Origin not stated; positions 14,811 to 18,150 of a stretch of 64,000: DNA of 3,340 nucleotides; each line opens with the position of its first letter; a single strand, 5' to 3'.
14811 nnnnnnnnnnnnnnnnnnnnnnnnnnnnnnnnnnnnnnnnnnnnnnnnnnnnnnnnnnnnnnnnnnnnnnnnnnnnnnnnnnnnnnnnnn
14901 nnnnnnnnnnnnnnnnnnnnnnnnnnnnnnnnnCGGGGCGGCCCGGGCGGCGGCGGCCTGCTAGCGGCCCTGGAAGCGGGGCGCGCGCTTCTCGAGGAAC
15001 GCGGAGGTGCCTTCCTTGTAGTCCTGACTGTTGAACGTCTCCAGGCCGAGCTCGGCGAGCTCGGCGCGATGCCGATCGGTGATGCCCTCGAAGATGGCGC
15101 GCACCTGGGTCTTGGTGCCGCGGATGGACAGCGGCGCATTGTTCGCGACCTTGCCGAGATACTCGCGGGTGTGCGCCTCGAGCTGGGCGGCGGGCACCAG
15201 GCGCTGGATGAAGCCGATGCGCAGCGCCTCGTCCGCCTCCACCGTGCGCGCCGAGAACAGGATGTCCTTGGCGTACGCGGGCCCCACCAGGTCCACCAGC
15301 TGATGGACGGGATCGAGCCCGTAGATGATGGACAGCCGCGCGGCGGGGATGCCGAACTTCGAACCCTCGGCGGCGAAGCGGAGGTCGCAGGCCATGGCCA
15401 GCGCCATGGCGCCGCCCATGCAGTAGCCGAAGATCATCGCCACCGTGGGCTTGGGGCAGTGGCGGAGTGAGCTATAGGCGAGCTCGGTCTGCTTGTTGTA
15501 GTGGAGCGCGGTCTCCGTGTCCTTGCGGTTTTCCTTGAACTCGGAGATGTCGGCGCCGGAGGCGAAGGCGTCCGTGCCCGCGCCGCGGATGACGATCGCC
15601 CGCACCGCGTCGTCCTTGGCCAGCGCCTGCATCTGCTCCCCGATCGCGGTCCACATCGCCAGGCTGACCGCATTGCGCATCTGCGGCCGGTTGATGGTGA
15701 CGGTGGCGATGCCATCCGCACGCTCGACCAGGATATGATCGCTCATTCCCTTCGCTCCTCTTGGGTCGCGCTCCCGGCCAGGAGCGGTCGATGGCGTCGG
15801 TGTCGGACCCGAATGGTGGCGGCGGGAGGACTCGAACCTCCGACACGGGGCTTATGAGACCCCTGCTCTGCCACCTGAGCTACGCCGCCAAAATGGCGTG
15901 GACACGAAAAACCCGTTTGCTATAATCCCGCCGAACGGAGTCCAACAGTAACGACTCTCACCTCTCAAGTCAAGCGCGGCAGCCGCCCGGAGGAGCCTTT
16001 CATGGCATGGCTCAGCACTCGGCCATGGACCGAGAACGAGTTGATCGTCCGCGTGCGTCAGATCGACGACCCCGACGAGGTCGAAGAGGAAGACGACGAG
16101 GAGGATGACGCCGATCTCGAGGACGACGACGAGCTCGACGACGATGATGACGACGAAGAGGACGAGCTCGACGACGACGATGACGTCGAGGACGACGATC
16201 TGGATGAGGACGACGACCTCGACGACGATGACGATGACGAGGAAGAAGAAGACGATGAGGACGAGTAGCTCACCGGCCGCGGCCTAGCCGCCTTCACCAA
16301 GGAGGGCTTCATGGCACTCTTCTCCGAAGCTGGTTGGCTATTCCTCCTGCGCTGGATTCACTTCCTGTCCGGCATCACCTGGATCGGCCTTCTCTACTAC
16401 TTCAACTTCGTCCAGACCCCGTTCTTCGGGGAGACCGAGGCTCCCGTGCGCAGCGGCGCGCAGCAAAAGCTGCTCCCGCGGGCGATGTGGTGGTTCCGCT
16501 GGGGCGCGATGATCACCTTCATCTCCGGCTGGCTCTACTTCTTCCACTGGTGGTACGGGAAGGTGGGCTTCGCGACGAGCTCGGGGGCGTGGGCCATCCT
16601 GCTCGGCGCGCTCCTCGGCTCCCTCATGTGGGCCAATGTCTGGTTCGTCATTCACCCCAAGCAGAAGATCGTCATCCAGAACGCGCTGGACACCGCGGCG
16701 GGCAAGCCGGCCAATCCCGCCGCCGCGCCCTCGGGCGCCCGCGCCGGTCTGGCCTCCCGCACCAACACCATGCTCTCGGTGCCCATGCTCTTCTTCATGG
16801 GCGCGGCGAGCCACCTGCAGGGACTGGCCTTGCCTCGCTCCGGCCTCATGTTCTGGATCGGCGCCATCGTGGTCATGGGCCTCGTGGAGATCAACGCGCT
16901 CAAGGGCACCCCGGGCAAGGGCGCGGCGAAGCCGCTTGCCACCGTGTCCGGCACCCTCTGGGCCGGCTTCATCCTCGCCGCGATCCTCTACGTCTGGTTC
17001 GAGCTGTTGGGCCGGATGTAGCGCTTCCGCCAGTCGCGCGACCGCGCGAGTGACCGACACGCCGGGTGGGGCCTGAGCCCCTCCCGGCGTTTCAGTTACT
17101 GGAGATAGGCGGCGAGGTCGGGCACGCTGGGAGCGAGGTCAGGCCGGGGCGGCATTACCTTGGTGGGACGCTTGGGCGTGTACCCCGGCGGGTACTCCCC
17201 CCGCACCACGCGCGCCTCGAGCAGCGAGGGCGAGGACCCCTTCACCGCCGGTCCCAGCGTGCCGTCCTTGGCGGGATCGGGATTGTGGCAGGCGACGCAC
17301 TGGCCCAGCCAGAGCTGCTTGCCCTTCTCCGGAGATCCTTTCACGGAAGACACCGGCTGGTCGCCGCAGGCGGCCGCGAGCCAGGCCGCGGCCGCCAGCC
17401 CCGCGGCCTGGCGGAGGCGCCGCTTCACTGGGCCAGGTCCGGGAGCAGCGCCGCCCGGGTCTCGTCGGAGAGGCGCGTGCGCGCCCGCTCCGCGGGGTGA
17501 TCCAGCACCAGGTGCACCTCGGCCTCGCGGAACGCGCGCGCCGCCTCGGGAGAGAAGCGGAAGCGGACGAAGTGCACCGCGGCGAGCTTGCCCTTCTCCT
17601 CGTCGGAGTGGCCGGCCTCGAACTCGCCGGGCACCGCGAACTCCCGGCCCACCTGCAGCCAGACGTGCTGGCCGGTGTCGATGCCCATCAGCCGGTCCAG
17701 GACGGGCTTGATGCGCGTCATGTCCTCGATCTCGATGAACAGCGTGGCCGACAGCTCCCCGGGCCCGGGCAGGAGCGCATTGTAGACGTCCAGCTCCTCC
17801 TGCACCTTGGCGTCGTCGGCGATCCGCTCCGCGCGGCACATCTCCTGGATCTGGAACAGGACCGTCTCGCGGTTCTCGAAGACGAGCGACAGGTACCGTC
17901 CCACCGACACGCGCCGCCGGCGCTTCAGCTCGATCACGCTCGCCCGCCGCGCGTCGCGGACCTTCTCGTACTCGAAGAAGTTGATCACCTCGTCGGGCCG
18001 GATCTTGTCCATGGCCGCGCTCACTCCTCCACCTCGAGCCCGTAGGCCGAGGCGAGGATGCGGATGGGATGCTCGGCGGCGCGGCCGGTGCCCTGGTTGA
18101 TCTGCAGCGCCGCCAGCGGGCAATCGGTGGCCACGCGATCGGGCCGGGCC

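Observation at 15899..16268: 88-aa hyper-acidic protein (58 of the last 67 residues Asp/Glu) behind a near-consensus promoter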

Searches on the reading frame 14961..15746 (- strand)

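Call 6: search_protein_families(library=pfam, proteins=[window:14961-15746:-], max_evalue=0.01)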
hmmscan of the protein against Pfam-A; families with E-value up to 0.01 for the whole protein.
window:14961-15746:- (261 aa): 3 families
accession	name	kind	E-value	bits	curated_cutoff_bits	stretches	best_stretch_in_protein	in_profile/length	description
PF00378.25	ECH_1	-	5.5e-52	177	27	1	9-260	2-250/251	Enoyl-CoA hydratase/isomerase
PF16113.10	ECH_2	-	1e-27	98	27.2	1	14-223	2-203/335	Enoyl-CoA hydratase/isomerase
PF01738.24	DLH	-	0.00028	21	21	1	80-122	74-118/217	Dienelactone hydrolase family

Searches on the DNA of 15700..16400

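Call 60: search_rna_families(source=window, start=15700, end=16400, threshold=evalue, max_evalue=1)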
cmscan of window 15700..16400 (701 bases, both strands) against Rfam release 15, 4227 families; matches with E-value up to 1: 3.
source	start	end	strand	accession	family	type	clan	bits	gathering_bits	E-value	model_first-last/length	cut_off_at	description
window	15817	15889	-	RF00005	tRNA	Gene; tRNA;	CL00001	64.4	29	1.2e-13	1-71/71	no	tRNA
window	16179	16226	-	RF01059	mir-598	Gene; miRNA;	-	19.8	69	0.25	1-80/80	no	mir-598 microRNA precursor family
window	16112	16358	+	RF00084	CsrC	Gene; sRNA;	CL00106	12.5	61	0.24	1-255/255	no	CsrC RNA family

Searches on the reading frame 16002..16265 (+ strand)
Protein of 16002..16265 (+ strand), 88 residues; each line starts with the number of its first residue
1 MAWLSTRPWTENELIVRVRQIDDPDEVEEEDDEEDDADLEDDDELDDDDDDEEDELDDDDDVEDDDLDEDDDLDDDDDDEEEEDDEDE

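Call 6: search_protein_families(library=pfam, proteins=[window:16002-16265:+], max_evalue=0.01)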
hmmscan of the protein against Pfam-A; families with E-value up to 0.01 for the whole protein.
window:16002-16265:+ (88 aa): 0 families

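Call 7: search_protein_families(library=ncbifam, proteins=[window:16002-16265:+], max_evalue=1)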
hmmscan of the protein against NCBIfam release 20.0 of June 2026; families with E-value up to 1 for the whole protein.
window:16002-16265:+ (88 aa): 0 families

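Call 9: find_homologous_proteins(query=window:16002-16265:+, max_evalue=0.01)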
Query window:16002-16265:+: the 8000 candidates sharing most words with the query were scored; none scored E <= 0.01.

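Call 10: find_homologous_proteins(query=window:16002-16265:+, region=1-40, max_evalue=10)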
Query window:16002-16265:+, residues 1-40: 2 candidates shared short words with the query, none scored E <= 10.

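Call 50: predict_structure(alignment_id=A1)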
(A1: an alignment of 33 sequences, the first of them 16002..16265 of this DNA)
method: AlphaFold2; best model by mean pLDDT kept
length: 88 residues; sequences in the alignment: 33
mean_pLDDT: 64.1   pTM: 0.14
mean pLDDT of the five models: 64.1, 61.7, 61.3, 60.3, 59.6
residues with pLDDT >= 90: 0; 70-90: 5; 50-70: 82; < 50: 1
segments of 3 or more residues with pLDDT < 50: none
pLDDT, mean of each block of 10 residues (from residue 1): 63 62 59 64 63 64 65 69 68
secondary structure: DSSP gave nothing for this model
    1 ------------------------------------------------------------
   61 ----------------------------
elements in order:

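Call 61: search_protein_families(library=phrogs, proteins=[window:16002-16265:+], max_evalue=0.1)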
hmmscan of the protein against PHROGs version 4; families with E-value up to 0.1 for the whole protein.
window:16002-16265:+ (88 aa): 0 families

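Call 62: search_protein_families(library=padloc, proteins=[window:16002-16265:+], max_evalue=0.1)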
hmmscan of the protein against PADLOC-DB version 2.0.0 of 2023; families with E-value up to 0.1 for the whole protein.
window:16002-16265:+ (88 aa): 0 families

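Call 63: search_solved_structures(query=A1, max_evalue=1)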
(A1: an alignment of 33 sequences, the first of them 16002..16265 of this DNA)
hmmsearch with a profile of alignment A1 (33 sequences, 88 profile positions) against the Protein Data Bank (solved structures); distinct sequences matched with E-value up to 1: 0.

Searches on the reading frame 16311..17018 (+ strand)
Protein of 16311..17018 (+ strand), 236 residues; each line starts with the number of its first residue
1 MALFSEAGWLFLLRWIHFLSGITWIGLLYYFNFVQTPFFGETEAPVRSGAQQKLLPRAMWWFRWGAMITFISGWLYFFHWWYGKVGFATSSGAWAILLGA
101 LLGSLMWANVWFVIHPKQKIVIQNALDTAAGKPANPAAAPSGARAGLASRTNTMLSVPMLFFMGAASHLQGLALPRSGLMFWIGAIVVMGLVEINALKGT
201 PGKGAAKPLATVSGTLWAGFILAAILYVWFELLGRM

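Call 6: search_protein_families(library=pfam, proteins=[window:16311-17018:+], max_evalue=0.01)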
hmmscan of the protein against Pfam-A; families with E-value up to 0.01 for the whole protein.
window:16311-17018:+ (236 aa): 1 family
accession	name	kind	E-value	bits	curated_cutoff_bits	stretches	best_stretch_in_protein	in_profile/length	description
PF06181.16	Urate_ox_N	-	4.1e-14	53.1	26.9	2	90-169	169-240/295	Urate oxidase N-terminal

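Call 7: search_protein_families(library=ncbifam, proteins=[window:16311-17018:+], max_evalue=1)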
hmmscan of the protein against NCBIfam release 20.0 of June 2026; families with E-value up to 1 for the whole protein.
window:16311-17018:+ (236 aa): 1 family
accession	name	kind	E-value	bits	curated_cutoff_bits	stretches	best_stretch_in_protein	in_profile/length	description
NF045951.1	MAG0110_fam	subfamily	0.0025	17.1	98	1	49-123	9-83/237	MAG0110 family membrane protein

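Call 11: find_related_loci(query=window:16311-17018:+, collection=genome_contigs, flank=4000)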
Query window:16311-17018:+ (236 aa) in genome_contigs; peptide patterns used: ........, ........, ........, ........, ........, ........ (x = any residue, [..] = any of these).
599 stretches matched a pattern (row limit reached: there are more); 581 encode a relative of the query (tblastn E <= 1e-3); the best 80 are kept; 80 distinct loci.
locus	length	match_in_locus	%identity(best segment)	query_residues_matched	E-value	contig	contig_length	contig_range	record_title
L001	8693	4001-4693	83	1-233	3e-121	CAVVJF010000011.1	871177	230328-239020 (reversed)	MAG: uncultured Candidatus Rokubacteria bacterium isolate MFD04850.bin.2.326 genome assembly, contig: contig_20410, whol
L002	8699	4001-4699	85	1-233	8e-113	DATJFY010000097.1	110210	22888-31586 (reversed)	MAG TPA_asm: Verrucomicrobiia bacterium isolate SMAG_U15472 k141_8698004, whole genome shotgun sequence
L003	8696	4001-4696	73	1-233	3e-108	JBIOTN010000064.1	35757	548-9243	MAG: Candidatus Rokuibacteriota bacterium isolate MAG159 k127_1825605, whole genome shotgun sequence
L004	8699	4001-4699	75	1-235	4e-108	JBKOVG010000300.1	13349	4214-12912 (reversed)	MAG: Candidatus Methylomirabilota bacterium isolate GM_EKS_MAG_00050 GM_EKS_000000082023, whole genome shotgun sequence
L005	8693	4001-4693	77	1-233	5e-105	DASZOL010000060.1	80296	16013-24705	MAG TPA_asm: Candidatus Methylomirabilota bacterium isolate SMAG_U5944 k141_777951, whole genome shotgun sequence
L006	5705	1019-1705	76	1-231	6e-102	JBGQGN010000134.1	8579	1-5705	MAG: Candidatus Methylomirabilia bacterium isolate OBJ2_061818_090_27 k141_1324700_length_8579_cov_175.0000, whole genom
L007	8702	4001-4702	73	1-233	1e-98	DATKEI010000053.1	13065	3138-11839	MAG TPA_asm: Candidatus Binatia bacterium isolate SMAG_U14495 k141_2903758, whole genome shotgun sequence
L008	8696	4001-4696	75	1-233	2e-97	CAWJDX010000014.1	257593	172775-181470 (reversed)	MAG: uncultured Candidatus Rokubacteria bacterium isolate MFD06298.bin.2.137 genome assembly, contig: contig_32215, whol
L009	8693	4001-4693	77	1-233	1e-96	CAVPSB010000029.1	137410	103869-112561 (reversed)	MAG: uncultured Candidatus Rokubacteria bacterium isolate MFD10007.bin.2.196 genome assembly, contig: contig_48557, whol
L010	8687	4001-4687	75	1-231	6e-96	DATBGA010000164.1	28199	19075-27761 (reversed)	MAG TPA_asm: Candidatus Methylomirabilota bacterium isolate SMAG_U3825 k141_3607801, whole genome shotgun sequence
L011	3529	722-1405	77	1-230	5e-97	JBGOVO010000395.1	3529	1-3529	MAG: Candidatus Methylomirabilia bacterium isolate OBJ_0618_7090110_113 k141_4771767_length_3529_cov_17.0071, whole geno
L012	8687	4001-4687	76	1-231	2e-95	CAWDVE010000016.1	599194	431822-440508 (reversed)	MAG: uncultured Candidatus Rokubacteria bacterium isolate MFD05674.bin.2.168 genome assembly, contig: contig_39439, whol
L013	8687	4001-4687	74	1-230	1e-94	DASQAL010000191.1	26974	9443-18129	MAG TPA_asm: Candidatus Acidoferrum sp. isolate SMAG_U11644 k141_1242995, whole genome shotgun sequence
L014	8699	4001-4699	72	1-235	3e-94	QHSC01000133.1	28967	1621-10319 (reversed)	MAG: Candidatus Rokuibacteriota bacterium isolate AR4 14_1009_09_40cm_scaffold_681_curated, whole genome shotgun sequenc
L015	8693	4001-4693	74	1-233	2e-94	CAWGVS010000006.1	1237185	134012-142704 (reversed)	MAG: uncultured Candidatus Rokubacteria bacterium isolate MFD02242.bin.2.73 genome assembly, contig: contig_6120, whole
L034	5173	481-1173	60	1-227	8e-73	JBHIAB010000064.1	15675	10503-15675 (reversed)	MAG: Candidatus Methylomirabilia bacterium isolate K_3_bin.30 NODE_1146_length_15675_cov_8.104161, whole genome shotgun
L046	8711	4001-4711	57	8-233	7e-70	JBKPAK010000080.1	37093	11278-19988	MAG: Candidatus Methylomirabilota bacterium isolate GB_HAYS_MAG_00007 GB_HAYS_000000493757, whole genome shotgun sequenc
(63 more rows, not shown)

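Call 61: search_protein_families(library=phrogs, proteins=[L014:3683-3952:+, L034:162-446:+, L012:2753-2956:-, L046:3686-3961:+], max_evalue=0.1)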
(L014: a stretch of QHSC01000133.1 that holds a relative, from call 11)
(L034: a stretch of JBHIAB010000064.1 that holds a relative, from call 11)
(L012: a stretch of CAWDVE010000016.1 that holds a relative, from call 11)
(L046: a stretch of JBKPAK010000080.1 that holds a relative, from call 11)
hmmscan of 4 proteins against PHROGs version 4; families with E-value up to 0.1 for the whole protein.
L014:3683-3952:+ (90 aa): 0 families

L034:162-446:+ (95 aa): 0 families

L012:2753-2956:- (68 aa): 0 families

L046:3686-3961:+ (92 aa): 0 families

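Call 62: search_protein_families(library=padloc, proteins=[L014:3683-3952:+, L034:162-446:+, L012:2753-2956:-, L046:3686-3961:+], max_evalue=0.1)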
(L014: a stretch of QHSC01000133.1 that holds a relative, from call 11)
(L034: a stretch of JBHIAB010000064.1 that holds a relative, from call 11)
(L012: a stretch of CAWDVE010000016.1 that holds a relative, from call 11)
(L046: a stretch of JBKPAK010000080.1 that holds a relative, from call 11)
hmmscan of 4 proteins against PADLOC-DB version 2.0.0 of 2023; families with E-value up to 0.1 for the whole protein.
L014:3683-3952:+ (90 aa): 0 families

L034:162-446:+ (95 aa): 0 families

L012:2753-2956:- (68 aa): 0 families

L046:3686-3961:+ (92 aa): 0 families

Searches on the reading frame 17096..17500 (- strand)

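Call 6: search_protein_families(library=pfam, proteins=[window:17096-17500:-], max_evalue=0.01)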
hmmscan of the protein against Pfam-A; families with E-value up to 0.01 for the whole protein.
window:17096-17500:- (134 aa): 2 families
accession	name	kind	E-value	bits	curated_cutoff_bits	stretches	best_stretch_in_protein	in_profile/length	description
PF00034.26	Cytochrom_C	-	0.00024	22.8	21.3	1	58-96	2-44/90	Cytochrome c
PF13442.11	Cytochrome_CBB3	-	0.0024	18.6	27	1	57-89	3-30/68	Cytochrome C oxidase, cbb3-type, subunit III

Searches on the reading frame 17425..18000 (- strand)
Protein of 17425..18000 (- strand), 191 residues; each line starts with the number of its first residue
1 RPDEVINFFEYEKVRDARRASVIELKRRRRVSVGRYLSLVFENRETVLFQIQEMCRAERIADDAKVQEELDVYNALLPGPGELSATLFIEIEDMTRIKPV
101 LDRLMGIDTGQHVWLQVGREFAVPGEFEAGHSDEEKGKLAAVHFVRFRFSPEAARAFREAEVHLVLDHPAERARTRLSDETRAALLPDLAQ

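Call 6: search_protein_families(library=pfam, proteins=[window:17425-18000:-], max_evalue=0.01)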
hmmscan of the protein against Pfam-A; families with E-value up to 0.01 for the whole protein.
window:17425-18000:- (191 aa): 1 family
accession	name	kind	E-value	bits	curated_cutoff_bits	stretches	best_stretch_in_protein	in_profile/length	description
PF12007.14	DUF3501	-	7.1e-60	202.7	25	1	3-189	5-187/187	Protein of unknown function (DUF3501)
